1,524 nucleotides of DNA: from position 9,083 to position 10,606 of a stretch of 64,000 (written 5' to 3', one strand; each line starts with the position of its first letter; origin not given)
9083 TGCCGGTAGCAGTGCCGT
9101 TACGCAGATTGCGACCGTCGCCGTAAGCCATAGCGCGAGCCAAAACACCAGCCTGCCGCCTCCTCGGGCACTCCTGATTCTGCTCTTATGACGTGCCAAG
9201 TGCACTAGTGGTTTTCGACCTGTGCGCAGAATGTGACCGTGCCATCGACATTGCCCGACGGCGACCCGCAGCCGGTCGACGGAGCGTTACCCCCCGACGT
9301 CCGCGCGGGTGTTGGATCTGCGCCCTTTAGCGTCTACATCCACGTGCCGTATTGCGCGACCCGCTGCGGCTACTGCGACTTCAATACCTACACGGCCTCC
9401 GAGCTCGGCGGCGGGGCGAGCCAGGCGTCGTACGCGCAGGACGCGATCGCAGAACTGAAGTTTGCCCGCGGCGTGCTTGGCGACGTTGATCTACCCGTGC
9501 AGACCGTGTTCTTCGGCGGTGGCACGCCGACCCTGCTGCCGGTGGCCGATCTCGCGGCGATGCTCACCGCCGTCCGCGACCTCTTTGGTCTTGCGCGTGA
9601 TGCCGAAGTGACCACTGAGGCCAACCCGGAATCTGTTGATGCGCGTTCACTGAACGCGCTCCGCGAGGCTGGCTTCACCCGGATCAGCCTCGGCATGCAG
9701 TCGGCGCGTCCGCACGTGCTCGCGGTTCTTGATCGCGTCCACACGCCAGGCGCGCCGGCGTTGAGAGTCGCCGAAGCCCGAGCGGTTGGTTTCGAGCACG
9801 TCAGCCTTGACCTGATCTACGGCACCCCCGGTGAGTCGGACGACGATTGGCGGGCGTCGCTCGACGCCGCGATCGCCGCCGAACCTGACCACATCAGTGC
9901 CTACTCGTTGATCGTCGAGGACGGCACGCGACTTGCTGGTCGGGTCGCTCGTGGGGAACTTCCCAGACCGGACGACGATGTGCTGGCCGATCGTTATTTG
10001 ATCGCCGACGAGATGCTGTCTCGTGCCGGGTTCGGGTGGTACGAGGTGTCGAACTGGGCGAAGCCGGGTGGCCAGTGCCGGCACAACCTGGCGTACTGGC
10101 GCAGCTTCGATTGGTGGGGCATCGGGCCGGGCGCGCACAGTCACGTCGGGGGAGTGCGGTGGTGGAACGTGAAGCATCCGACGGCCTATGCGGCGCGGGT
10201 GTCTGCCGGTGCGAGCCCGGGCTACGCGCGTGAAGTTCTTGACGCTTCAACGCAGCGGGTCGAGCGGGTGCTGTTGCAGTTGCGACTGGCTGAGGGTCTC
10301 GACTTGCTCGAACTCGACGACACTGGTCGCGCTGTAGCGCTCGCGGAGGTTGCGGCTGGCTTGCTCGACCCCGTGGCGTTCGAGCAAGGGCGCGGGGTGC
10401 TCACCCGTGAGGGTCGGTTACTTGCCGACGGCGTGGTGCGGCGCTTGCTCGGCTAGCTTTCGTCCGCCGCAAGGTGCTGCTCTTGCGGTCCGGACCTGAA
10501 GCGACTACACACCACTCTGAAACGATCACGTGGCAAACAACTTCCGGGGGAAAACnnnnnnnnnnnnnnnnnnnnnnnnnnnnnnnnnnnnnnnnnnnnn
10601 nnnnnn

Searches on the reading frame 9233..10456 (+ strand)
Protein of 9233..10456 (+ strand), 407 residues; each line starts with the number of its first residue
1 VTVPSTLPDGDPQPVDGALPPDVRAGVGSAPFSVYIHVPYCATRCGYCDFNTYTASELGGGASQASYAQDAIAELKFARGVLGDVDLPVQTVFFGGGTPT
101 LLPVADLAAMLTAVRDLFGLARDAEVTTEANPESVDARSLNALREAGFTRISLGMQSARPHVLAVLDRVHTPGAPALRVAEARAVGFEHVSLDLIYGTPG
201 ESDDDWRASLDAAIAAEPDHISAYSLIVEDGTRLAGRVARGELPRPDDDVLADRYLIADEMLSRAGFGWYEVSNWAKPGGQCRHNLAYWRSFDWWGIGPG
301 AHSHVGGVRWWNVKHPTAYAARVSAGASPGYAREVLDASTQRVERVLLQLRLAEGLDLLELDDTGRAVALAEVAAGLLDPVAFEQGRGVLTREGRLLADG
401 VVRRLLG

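Call 102: search_protein_families(library=pfam, proteins=[window:9233-10456:+], max_evalue=0.001)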
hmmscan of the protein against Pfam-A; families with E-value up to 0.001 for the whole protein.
window:9233-10456:+ (407 aa): 1 family
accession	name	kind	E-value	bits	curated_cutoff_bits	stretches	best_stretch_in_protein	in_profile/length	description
PF04055.27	Radical_SAM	-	5.8e-22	79.1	29.5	1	35-211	1-164/166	Radical SAM superfamily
